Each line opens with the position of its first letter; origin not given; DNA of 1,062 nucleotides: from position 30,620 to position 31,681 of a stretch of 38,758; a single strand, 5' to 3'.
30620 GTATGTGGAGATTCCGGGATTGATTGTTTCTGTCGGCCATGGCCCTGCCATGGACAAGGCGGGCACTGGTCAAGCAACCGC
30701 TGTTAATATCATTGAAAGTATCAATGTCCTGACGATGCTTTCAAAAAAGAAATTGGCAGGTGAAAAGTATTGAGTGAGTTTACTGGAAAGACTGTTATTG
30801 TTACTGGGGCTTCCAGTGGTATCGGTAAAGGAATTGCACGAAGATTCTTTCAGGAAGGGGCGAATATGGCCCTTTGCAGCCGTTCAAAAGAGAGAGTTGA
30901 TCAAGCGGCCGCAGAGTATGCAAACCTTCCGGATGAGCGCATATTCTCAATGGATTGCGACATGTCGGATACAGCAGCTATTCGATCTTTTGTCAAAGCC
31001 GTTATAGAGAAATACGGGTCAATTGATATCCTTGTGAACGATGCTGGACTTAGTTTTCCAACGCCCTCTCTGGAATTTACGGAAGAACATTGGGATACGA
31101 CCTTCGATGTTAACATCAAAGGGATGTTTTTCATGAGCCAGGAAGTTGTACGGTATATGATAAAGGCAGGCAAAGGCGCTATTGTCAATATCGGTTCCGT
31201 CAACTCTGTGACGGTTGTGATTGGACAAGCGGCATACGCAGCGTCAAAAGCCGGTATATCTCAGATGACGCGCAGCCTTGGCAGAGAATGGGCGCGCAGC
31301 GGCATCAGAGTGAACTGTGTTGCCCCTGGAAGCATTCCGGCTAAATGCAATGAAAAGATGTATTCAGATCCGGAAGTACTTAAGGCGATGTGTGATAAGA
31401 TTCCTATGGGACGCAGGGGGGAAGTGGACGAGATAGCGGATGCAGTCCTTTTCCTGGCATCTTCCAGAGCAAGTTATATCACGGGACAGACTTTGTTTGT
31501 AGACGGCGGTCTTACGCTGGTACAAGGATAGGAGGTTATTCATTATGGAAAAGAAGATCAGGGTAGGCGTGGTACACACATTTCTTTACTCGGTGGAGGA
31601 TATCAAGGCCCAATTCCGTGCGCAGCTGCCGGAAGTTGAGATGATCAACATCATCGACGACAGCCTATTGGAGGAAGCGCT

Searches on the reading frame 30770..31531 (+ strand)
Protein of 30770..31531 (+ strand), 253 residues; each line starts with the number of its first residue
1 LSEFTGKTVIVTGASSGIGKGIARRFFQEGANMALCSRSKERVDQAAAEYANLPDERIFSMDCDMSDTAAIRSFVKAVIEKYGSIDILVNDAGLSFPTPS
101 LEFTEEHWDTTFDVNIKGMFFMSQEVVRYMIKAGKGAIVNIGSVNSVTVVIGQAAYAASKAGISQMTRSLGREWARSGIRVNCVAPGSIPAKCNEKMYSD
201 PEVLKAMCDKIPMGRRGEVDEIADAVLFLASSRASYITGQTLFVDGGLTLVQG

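Call 4: search_protein_families(library=pfam, proteins=[window:30770-31531:+])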
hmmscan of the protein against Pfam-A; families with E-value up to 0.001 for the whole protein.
window:30770-31531:+ (253 aa): 5 families
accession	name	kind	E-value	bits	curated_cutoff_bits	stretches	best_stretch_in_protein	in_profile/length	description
PF13561.12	adh_short_C2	-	2.5e-70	237.2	27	1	13-249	1-236/236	Enoyl-(Acyl carrier protein) reductase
PF00106.31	adh_short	-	7.4e-62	208.7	26.6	1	7-199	1-192/195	short chain dehydrogenase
PF23441.1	SDR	-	6e-15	55.8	27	1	6-250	7-257/258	SDR-like rossmann domain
PF08659.16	KR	-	1.3e-14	55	22.6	1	8-165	2-158/180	KR domain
PF01370.27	Epimerase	-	2.3e-05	24.4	20.9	1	9-176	1-162/240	NAD dependent epimerase/dehydratase family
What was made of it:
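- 30770..31531 (+): SDR 2. PF13561/PF00106 (call 4).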

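Call 7: search_protein_families(library=ncbifam, proteins=[window:30770-31531:+], max_evalue=0.00001)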
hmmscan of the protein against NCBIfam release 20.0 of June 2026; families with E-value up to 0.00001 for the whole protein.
window:30770-31531:+ (253 aa): 235 families (the best 25 are shown)
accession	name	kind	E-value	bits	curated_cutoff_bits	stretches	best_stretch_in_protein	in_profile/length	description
NF005559.1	PRK07231.1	subfamily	1.2e-73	247.7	215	1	4-249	2-248/249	glucose 1-dehydrogenase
TIGR01830.1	3oxo_ACP_reduc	equivalog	4.3e-71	239.4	297.75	1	9-248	1-238/239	3-oxoacyl-[acyl-carrier-protein] reductase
NF052558.1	MBtsdlDhBudC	equivalog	4.9e-71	239.2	270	1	4-252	1-245/250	meso-2,3-butanediol dehydrogenase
NF004198.0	PRK05653.1-3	equivalog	4.2e-69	232.8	296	1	3-249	4-247/248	3-oxoacyl-ACP reductase FabG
NF004791.0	PRK06138.1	equivalog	3.7e-68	229.6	312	1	4-249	3-250/252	SDR family oxidoreductase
NF005309.0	PRK06841.1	subfamily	7.5e-67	225.5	286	1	3-250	12-254/255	GolD/DthD family dehydrogenase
NF009466.0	PRK12826.1-2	subfamily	6.7e-66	222.3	222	1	7-249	4-245/248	3-oxoacyl-ACP reductase FabG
NF004197.0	PRK05653.1-1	equivalog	1.6e-65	221.2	332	1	4-249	5-247/249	3-oxoacyl-ACP reductase FabG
NF006693.0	PRK09242.1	equivalog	1.4e-63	214.4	328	1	4-249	8-254/258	SDR family oxidoreductase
NF006070.0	PRK08213.1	subfamily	4.4e-63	213.2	279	1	3-250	9-258/259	gluconate 5-dehydrogenase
NF009468.0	PRK12826.1-4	equivalog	8.1e-63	212.5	318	1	1-250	2-249/256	SDR family oxidoreductase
TIGR01832.1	kduD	equivalog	2.9e-60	203.8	338.85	1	4-247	3-244/248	2-dehydro-3-deoxy-D-gluconate 5-dehydrogenase KduD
NF004818.0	PRK06172.1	equivalog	3.1e-60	203.6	336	1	2-249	3-251/253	SDR family oxidoreductase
NF006080.0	PRK08226.1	equivalog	4.8e-60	203.2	356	1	1-250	1-255/263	SDR family oxidoreductase UcpA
NF009464.0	PRK12824.1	subfamily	2.2e-59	201.1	269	1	7-249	3-243/245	3-oxoacyl-ACP reductase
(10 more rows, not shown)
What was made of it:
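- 30770..31531 (+): Glucose 1-dehydrogenase subfamily, 248 bits against 215 (call 7).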
